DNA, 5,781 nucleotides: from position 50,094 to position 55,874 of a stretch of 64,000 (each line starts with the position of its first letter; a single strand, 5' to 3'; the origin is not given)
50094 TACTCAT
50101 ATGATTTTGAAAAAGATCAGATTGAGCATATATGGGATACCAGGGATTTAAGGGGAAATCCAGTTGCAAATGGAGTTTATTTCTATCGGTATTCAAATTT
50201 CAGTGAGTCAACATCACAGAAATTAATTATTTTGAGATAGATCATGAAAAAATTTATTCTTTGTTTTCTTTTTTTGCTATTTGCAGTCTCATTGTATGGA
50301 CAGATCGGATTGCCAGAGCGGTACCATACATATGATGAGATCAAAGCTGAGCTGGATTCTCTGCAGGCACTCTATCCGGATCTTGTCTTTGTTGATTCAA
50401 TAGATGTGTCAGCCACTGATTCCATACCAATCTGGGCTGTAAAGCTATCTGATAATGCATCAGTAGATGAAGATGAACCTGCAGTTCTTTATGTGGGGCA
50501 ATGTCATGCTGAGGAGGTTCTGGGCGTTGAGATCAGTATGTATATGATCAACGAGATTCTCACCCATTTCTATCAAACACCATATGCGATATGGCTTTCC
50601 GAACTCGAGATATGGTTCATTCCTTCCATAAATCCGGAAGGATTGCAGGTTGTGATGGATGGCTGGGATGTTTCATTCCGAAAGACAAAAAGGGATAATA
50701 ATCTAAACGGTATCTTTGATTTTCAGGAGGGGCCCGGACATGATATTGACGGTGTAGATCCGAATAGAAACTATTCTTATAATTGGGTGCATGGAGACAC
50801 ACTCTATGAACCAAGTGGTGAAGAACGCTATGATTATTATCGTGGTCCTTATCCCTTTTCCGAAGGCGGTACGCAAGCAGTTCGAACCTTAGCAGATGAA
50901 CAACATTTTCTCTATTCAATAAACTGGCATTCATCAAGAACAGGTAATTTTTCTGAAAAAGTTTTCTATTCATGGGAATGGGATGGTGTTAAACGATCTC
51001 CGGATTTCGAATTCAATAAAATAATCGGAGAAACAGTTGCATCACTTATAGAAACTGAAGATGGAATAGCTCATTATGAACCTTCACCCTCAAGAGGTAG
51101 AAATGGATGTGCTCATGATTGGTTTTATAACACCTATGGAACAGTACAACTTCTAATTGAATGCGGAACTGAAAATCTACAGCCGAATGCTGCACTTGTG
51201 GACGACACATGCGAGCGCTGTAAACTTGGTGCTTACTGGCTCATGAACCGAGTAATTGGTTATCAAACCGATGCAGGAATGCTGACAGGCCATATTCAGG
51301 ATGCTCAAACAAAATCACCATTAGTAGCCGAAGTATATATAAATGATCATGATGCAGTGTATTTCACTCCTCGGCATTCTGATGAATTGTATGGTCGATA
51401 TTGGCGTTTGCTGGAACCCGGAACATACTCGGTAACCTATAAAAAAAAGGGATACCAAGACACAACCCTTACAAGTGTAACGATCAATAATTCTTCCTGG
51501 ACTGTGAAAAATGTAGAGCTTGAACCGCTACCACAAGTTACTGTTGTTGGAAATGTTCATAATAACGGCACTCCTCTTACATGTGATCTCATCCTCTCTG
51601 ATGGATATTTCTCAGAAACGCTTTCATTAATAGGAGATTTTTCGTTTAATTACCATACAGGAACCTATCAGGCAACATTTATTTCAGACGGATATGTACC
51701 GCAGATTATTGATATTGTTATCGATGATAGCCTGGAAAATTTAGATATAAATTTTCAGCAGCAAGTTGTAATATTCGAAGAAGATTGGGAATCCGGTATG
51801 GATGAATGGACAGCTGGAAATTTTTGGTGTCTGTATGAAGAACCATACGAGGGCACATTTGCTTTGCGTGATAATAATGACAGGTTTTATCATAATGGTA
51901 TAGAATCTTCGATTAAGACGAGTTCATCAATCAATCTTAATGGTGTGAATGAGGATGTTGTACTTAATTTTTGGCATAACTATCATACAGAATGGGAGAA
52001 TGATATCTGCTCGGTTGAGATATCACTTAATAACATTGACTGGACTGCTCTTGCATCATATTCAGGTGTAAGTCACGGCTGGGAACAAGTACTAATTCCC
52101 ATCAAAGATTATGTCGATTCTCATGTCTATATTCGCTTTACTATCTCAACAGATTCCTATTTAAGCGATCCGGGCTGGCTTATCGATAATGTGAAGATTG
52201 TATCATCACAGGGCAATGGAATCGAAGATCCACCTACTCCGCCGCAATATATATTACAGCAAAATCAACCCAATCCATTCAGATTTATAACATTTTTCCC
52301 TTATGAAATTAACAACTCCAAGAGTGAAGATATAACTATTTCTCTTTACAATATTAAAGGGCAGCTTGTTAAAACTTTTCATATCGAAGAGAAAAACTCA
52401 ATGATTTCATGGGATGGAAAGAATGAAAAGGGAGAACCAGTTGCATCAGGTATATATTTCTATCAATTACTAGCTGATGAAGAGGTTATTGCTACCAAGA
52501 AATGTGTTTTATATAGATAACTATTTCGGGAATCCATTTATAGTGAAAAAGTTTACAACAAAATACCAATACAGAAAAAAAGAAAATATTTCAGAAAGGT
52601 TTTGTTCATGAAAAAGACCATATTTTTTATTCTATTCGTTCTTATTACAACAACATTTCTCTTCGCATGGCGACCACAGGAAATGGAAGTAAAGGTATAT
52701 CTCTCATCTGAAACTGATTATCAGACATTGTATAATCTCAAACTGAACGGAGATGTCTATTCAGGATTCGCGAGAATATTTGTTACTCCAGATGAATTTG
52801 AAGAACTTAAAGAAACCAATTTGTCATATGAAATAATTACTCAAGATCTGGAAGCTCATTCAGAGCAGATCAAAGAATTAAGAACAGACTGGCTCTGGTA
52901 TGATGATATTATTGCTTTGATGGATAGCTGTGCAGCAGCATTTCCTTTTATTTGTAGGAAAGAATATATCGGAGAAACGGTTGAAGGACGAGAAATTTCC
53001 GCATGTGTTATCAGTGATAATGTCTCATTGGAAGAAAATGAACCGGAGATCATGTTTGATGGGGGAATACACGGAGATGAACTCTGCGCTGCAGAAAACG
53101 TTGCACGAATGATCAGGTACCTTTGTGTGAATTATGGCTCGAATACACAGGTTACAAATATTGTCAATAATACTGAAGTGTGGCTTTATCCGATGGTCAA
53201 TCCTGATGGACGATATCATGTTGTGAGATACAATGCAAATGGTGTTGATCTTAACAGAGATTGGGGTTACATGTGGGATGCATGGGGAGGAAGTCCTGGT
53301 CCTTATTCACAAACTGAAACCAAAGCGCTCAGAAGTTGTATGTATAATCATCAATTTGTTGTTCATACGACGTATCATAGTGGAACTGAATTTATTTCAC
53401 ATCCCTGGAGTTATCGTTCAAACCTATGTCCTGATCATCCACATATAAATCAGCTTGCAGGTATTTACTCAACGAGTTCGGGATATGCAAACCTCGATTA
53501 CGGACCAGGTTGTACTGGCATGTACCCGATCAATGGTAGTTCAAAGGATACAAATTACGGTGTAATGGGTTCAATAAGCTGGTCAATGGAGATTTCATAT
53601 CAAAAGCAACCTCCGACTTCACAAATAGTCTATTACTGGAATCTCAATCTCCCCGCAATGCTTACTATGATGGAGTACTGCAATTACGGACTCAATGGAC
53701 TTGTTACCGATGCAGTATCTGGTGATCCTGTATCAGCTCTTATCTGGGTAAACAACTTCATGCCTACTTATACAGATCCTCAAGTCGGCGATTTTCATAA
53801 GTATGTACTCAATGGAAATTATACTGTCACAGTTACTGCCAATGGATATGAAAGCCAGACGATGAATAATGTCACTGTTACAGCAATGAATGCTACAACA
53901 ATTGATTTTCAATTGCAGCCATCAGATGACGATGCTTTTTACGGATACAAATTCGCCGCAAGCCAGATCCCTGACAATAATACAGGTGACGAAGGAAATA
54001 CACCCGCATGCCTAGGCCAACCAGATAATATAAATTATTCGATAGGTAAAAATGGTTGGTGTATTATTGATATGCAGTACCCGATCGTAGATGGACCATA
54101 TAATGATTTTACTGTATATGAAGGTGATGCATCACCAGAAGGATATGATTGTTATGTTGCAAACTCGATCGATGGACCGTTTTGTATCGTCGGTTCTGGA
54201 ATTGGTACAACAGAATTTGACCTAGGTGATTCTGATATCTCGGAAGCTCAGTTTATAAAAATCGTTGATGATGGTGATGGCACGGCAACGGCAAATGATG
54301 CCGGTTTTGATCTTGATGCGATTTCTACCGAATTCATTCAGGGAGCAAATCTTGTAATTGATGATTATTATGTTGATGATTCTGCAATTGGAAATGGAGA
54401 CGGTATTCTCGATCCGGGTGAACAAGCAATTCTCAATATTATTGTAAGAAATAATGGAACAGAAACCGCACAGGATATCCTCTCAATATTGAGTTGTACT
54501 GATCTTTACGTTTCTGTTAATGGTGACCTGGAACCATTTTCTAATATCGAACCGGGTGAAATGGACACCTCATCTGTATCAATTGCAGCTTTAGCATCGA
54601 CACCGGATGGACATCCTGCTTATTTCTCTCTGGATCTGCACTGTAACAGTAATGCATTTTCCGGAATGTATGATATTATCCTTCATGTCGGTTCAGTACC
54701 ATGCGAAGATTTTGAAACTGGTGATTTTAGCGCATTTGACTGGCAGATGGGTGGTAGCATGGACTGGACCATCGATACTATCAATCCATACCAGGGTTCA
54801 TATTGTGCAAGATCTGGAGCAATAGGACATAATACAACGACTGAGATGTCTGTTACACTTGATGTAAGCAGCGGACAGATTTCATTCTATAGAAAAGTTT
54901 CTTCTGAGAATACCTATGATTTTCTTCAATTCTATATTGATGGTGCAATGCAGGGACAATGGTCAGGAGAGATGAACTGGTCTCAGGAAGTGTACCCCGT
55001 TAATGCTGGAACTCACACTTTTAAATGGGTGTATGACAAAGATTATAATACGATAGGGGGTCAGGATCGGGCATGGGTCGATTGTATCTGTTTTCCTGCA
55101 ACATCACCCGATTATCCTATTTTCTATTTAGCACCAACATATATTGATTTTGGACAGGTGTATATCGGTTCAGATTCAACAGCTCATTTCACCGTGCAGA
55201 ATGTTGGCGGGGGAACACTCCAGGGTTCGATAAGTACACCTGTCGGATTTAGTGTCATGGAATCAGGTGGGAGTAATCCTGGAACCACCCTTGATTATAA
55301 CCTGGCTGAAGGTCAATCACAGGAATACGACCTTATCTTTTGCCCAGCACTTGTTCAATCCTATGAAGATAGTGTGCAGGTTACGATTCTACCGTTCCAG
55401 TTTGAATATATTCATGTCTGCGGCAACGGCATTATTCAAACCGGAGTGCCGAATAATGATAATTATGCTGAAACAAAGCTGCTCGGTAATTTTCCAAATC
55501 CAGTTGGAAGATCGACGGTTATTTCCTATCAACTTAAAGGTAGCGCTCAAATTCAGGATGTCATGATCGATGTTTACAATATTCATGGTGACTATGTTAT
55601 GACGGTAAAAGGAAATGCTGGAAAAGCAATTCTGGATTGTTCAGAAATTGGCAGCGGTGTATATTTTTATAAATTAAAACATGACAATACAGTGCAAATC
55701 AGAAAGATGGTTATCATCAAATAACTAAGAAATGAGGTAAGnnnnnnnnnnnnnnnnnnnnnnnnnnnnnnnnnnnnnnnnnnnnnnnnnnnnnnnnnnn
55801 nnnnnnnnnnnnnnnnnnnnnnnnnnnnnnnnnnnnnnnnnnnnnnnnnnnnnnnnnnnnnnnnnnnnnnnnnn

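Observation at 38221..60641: ~25-kb type IX secretion cargo island: three gingipain-like C25 peptidases, two M14 carboxypeptidases and a repeat protein, all with Por-type C-terminal domains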

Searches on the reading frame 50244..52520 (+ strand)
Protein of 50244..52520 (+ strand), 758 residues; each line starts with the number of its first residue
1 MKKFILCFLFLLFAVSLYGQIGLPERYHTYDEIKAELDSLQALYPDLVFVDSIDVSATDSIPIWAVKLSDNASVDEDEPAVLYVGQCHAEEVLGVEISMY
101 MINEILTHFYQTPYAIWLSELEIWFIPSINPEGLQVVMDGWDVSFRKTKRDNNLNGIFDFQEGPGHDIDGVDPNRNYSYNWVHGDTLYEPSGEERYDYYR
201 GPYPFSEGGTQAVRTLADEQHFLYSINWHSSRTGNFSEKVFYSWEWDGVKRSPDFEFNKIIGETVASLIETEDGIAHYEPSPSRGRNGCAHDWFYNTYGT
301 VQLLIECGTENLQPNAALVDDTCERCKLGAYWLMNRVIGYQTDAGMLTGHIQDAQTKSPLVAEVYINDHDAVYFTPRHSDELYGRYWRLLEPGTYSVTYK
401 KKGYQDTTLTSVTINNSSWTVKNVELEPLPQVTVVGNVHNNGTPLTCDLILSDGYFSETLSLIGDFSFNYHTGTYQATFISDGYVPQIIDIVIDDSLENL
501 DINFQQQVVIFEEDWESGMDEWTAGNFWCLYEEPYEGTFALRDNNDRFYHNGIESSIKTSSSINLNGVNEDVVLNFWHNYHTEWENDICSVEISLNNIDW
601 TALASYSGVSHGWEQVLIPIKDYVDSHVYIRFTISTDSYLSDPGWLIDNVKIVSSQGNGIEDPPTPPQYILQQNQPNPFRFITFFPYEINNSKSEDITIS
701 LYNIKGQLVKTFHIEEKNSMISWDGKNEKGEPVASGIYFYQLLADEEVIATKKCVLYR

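Call 3: search_protein_families(library=pfam, proteins=[window:50244-52520:+], max_evalue=0.01)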
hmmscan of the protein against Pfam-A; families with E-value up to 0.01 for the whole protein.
window:50244-52520:+ (758 aa): 5 families
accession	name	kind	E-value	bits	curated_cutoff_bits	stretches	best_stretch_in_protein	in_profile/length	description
PF00246.29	Peptidase_M14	-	1.8e-32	113.6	21.6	1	33-316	1-273/286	Zinc carboxypeptidase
PF13620.12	CarboxypepD_reg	-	1.8e-08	35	32.3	1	347-426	2-81/82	Carboxypeptidase regulatory-like domain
PF13860.13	FlgD_ig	-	3.8e-07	30.4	27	1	691-741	19-72/79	FlgD Ig-like domain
PF13585.12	CHU_C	-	7.2e-06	26.5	27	1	688-754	19-82/86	CHU_C Type IX secretion signal domain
PF18962.6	Por_Secre_tail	-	3.2e-05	24.6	27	1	676-754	3-73/75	Secretion system C-terminal sorting domain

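Call 4: search_protein_families(library=ncbifam, proteins=[window:50244-52520:+], max_evalue=0.01)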
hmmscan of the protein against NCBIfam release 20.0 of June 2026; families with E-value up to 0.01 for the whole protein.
window:50244-52520:+ (758 aa): 10 families
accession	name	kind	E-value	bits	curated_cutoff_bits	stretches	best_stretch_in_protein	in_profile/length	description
NF038111.1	rhom_dep_M36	equivalog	3.8e-08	31.2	1700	2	549-612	1031-1096/1315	rhombosortase-dependent M36 family metallopeptidase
NF033707.1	T9SS_sortase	equivalog_domain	1.5e-07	29.5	420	1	673-744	1000-1077/1095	type IX secretion system sortase PorU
TIGR04183.1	Por_Secre_tail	domain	2.2e-07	30.8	23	1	676-752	3-68/72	T9SS type A sorting domain-containing protein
NF052228.1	T9SS_PorZ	equivalog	8.1e-06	24.5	260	1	695-751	695-748/757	type IX secretion system anionic LPS delivery protein PorZ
NF005176.1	PRK06655.1-1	equivalog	1.9e-05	24.7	230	1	689-743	92-148/197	flagellar hook assembly protein FlgD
NF009453.0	PRK12813.1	equivalog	0.00011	21.8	264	1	692-757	121-188/223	flagellar basal body rod modification protein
NF053608.1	Lsa66_OmpA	equivalog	0.0029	16.1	700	1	701-746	183-230/581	fibronectin-binding adhesin Lsa66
NF009276.0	PRK12633.1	equivalog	0.0039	16.9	383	1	680-744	115-181/234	flagellar basal body rod modification protein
NF004496.1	PRK05842.1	equivalog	0.0051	16.1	250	0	677-738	149-214/271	flagellar hook assembly protein FlgD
NF009452.0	PRK12812.1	equivalog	0.0075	15.5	258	0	687-739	144-201/289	flagellar basal body rod modification protein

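Call 16: search_solved_structures(query=window:50244-52520:+, max_evalue=0.001, show_alignments=1)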
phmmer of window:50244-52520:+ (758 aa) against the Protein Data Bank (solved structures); distinct sequences matched with E-value up to 0.001: 22.
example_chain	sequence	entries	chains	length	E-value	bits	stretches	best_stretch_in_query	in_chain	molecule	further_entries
7aqp_A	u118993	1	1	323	1.4e-19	72.8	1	26-304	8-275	Carboxypeptidase T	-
6f6q_A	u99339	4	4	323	1.6e-19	72.7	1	26-303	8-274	Carboxypeptidase T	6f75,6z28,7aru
3prt_A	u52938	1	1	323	1.7e-19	72.6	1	26-302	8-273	Carboxypeptidase T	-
4iav_A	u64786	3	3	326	1.8e-19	72.5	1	26-302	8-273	Carboxypeptidase T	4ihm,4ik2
3v38_A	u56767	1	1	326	1.8e-19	72.5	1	26-303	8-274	Carboxypeptidase T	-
3qnv_A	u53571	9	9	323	2.8e-19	71.9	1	26-300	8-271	Carboxypeptidase T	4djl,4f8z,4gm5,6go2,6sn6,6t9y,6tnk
1obr_A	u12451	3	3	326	2.9e-19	71.8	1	26-300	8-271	CARBOXYPEPTIDASE T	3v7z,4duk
8qvo_A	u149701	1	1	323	3.3e-19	71.7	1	26-301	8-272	Carboxypeptidase T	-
6f79_A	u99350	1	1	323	4.8e-19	71.1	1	26-299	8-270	Carboxypeptidase T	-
2nsm_A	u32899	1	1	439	8.1e-12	47.2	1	25-139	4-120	Carboxypeptidase N catalytic chain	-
1h8l_A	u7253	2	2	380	3.5e-11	45.1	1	26-142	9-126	CARBOXYPEPTIDASE GP180 RESIDUES 503-882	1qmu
2pcu_A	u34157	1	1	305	7.6e-10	40.7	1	26-334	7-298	Carboxypeptidase A4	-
2bo9_A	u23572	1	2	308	7.6e-10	40.7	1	26-334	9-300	CARBOXYPEPTIDASE A4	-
4a94_A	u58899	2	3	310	7.7e-10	40.7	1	26-334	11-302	CARBOXYPEPTIDASE A4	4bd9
2boa_A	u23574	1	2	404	1.8e-09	39.5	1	26-334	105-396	CARBOXYPEPTIDASE A4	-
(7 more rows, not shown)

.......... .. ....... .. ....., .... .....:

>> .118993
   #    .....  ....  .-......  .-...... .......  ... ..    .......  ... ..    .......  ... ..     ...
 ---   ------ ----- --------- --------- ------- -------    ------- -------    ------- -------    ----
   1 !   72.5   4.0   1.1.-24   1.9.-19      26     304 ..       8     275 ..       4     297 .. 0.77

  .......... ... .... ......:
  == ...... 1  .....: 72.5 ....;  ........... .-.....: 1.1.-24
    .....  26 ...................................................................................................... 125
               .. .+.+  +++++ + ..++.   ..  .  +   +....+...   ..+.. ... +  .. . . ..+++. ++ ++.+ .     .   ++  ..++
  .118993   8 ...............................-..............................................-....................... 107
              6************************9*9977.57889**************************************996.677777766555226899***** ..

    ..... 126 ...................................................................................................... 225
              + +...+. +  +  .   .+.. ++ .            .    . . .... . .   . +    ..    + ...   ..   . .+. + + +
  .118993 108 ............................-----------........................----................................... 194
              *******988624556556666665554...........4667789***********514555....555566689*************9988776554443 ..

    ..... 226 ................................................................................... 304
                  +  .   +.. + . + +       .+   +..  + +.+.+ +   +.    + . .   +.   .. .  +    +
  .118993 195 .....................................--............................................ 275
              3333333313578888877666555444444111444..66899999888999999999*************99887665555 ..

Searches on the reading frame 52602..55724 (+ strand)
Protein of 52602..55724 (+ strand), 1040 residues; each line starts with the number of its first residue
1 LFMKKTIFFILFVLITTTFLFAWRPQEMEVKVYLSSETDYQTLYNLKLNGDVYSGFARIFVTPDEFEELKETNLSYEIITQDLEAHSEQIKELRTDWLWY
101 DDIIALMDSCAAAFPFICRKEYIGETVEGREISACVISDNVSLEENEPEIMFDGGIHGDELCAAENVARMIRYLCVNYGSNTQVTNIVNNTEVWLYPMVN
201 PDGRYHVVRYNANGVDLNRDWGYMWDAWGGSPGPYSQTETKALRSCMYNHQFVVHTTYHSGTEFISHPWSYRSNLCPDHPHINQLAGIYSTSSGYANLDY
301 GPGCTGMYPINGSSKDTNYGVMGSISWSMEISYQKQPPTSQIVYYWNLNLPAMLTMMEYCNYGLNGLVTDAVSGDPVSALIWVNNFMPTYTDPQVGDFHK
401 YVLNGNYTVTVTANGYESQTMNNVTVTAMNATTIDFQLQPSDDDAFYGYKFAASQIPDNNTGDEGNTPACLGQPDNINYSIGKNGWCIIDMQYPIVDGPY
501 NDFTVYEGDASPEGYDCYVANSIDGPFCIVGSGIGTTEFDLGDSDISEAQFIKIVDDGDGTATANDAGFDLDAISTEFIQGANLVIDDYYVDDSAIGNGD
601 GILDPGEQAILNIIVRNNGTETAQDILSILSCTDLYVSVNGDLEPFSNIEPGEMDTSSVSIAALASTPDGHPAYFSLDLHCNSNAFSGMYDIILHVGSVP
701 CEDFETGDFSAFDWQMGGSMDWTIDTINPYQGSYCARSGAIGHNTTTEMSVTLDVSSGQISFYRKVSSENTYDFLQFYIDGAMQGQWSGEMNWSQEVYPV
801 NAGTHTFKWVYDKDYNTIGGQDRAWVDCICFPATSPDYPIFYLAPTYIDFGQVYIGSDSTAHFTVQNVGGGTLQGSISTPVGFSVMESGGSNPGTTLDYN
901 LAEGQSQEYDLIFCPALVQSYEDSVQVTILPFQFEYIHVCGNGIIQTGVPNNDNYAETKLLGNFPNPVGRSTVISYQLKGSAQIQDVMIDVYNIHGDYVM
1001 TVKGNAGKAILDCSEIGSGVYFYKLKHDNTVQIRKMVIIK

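Call 3: search_protein_families(library=pfam, proteins=[window:52602-55724:+], max_evalue=0.01)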
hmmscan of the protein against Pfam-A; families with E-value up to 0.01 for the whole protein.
window:52602-55724:+ (1040 aa): 6 families
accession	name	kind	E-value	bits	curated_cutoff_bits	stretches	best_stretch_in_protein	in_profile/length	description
PF00246.29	Peptidase_M14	-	5.2e-50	171.1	21.6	1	103-350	1-284/286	Zinc carboxypeptidase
PF13620.12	CarboxypepD_reg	-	7.4e-10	39.5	32.3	1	364-439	2-82/82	Carboxypeptidase regulatory-like domain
PF18962.6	Por_Secre_tail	-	3.7e-09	37.2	27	1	964-1038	2-75/75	Secretion system C-terminal sorting domain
PF24827.1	AstE_AspA_cat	-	1.1e-05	25.6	25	1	148-259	3-104/192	Succinylglutamate desuccinylase/Aspartoacylase catalytic domain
PF22544.2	HYDIN_VesB_CFA65-like_Ig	-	0.00014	22.4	25.5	1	839-927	1-84/100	HYDIN/CFA65/VesB-like, Ig-like domain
PF13715.12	CarbopepD_reg_2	-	0.0024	18.3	32.2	1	365-441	2-79/88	CarboxypepD_reg-like domain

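Call 4: search_protein_families(library=ncbifam, proteins=[window:52602-55724:+], max_evalue=0.01)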
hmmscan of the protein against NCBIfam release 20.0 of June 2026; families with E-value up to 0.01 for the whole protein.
window:52602-55724:+ (1040 aa): 6 families
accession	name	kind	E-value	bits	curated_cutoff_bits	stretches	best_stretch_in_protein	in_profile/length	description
TIGR04183.1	Por_Secre_tail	domain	3.2e-10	39.9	23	1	964-1038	2-71/72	T9SS type A sorting domain-containing protein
NF038112.1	myxo_dep_M36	subfamily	3.8e-07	27.7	1500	1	567-863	844-1146/1604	myxosortase-dependent M36 family metallopeptidase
TIGR03900.1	prc_long_Delta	hypoth_equivalog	1.9e-06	26.2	660.95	1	589-661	671-745/973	MXAN_5808 family serine peptidase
NF052323.1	T9SSA_dep_M6i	equivalog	2.3e-05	22.5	600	1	962-1030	959-1029/1043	T9SS-dependent M6-like inactivated metalloprotease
NF012200.0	choice_anch_D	domain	2.4e-05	24.8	45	1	843-920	19-94/108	choice-of-anchor D domain-containing protein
NF007897.0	PRK10602.1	equivalog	0.00083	18.4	157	1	154-221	46-101/237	murein tripeptide amidase MpaA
